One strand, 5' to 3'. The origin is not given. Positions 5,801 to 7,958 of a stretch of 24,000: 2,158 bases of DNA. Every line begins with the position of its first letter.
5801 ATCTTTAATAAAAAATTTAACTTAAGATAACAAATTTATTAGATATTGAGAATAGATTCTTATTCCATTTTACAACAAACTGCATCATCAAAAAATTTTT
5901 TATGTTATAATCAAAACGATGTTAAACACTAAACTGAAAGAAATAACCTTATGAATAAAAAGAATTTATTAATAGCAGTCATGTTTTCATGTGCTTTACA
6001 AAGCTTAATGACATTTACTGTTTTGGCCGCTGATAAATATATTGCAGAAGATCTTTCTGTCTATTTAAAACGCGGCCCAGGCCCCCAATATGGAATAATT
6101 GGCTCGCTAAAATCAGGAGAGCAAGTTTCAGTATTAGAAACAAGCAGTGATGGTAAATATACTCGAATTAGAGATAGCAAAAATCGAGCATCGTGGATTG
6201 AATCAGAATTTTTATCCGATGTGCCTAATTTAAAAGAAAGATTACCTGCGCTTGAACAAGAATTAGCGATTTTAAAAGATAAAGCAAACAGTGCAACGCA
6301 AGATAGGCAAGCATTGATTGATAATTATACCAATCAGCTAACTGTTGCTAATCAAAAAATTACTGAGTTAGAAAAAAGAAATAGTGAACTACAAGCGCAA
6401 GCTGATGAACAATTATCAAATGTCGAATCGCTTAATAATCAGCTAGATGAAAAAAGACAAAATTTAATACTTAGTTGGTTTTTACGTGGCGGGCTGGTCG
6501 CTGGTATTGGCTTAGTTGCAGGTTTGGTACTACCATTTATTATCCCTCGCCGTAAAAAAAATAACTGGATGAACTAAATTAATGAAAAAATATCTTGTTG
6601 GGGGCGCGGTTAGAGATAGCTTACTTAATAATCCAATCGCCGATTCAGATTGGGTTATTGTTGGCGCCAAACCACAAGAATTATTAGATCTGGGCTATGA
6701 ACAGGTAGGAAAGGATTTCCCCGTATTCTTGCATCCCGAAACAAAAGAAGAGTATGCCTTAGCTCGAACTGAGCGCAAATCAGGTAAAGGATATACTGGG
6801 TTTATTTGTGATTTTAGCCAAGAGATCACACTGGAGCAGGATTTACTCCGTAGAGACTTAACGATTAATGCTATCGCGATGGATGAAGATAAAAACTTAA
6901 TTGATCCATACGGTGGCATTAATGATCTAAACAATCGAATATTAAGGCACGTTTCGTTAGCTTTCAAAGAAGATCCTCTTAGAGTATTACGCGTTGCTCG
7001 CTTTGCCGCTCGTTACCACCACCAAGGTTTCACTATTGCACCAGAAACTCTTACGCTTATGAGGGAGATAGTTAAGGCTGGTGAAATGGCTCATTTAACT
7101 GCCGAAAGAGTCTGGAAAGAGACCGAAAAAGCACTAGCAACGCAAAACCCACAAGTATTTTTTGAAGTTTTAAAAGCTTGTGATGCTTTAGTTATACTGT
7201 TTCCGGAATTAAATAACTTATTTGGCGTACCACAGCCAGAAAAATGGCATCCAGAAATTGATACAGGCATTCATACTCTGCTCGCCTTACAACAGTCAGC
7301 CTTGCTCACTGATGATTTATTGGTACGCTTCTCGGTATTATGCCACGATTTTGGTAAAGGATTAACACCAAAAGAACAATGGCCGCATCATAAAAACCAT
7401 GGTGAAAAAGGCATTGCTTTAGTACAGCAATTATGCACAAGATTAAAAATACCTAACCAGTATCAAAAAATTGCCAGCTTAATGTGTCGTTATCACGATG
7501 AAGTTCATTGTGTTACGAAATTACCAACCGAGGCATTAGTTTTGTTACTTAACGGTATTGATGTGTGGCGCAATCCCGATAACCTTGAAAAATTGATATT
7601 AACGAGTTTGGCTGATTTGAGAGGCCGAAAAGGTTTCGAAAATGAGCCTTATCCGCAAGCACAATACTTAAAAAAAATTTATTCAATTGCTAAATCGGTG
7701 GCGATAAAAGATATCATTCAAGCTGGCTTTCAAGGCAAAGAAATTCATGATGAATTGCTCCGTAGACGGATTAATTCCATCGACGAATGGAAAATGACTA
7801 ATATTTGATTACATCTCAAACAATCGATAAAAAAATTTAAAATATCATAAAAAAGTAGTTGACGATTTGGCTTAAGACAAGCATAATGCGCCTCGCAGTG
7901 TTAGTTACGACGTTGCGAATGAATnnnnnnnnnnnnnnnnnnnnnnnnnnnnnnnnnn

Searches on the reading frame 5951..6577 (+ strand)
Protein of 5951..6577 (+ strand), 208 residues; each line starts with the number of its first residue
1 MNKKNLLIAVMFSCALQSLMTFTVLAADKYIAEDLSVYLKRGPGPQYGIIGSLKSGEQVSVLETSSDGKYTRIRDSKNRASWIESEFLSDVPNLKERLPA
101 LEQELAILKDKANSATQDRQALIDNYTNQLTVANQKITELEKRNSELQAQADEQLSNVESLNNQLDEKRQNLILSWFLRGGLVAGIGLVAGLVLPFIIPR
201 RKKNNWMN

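Call 27: search_protein_families(library=pfam, proteins=[window:5951-6577:+])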
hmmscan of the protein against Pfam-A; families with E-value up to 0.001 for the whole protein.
window:5951-6577:+ (208 aa): 4 families
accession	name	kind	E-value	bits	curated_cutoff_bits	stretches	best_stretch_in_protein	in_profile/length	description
PF08239.17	SH3_3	-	2.7e-08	34.3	27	1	37-89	3-54/54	Bacterial SH3 domain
PF13851.11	GAS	-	0.00014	21.8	32.3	1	86-172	51-132/200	Growth-arrest specific micro-tubule binding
PF16740.10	SKA2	-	0.00037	20.7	30.1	1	91-158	40-106/110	Spindle and kinetochore-associated protein 2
PF07426.16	Dynactin_p22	-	0.00087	19.6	25.2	1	81-140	107-166/168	Dynactin subunit p22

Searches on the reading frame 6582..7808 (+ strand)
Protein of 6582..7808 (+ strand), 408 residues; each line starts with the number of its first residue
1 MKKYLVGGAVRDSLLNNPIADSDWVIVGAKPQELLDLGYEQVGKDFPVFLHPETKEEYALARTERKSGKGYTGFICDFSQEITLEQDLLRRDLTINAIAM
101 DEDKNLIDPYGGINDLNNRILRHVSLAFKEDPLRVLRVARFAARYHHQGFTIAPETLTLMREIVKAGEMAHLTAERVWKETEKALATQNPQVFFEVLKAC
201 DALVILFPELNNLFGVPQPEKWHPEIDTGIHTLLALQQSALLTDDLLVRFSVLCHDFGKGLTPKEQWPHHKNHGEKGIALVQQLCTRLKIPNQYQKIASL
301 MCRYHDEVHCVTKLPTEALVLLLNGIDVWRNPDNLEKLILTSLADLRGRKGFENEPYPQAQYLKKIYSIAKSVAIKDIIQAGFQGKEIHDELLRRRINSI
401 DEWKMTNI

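Call 27: search_protein_families(library=pfam, proteins=[window:6582-7808:+])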
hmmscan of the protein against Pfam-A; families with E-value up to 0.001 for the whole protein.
window:6582-7808:+ (408 aa): 3 families
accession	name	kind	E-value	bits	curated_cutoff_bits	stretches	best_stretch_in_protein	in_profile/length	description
PF01743.26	PolyA_pol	-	5.7e-20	72.4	23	1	4-122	2-126/126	Poly A polymerase head domain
PF12627.12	PolyA_pol_RNAbd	-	6.7e-12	45.4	22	1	149-212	1-62/64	Probable RNA and SrmB- binding site of polymerase A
PF01966.28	HD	-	2.9e-06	28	22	1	230-306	3-87/116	HD domain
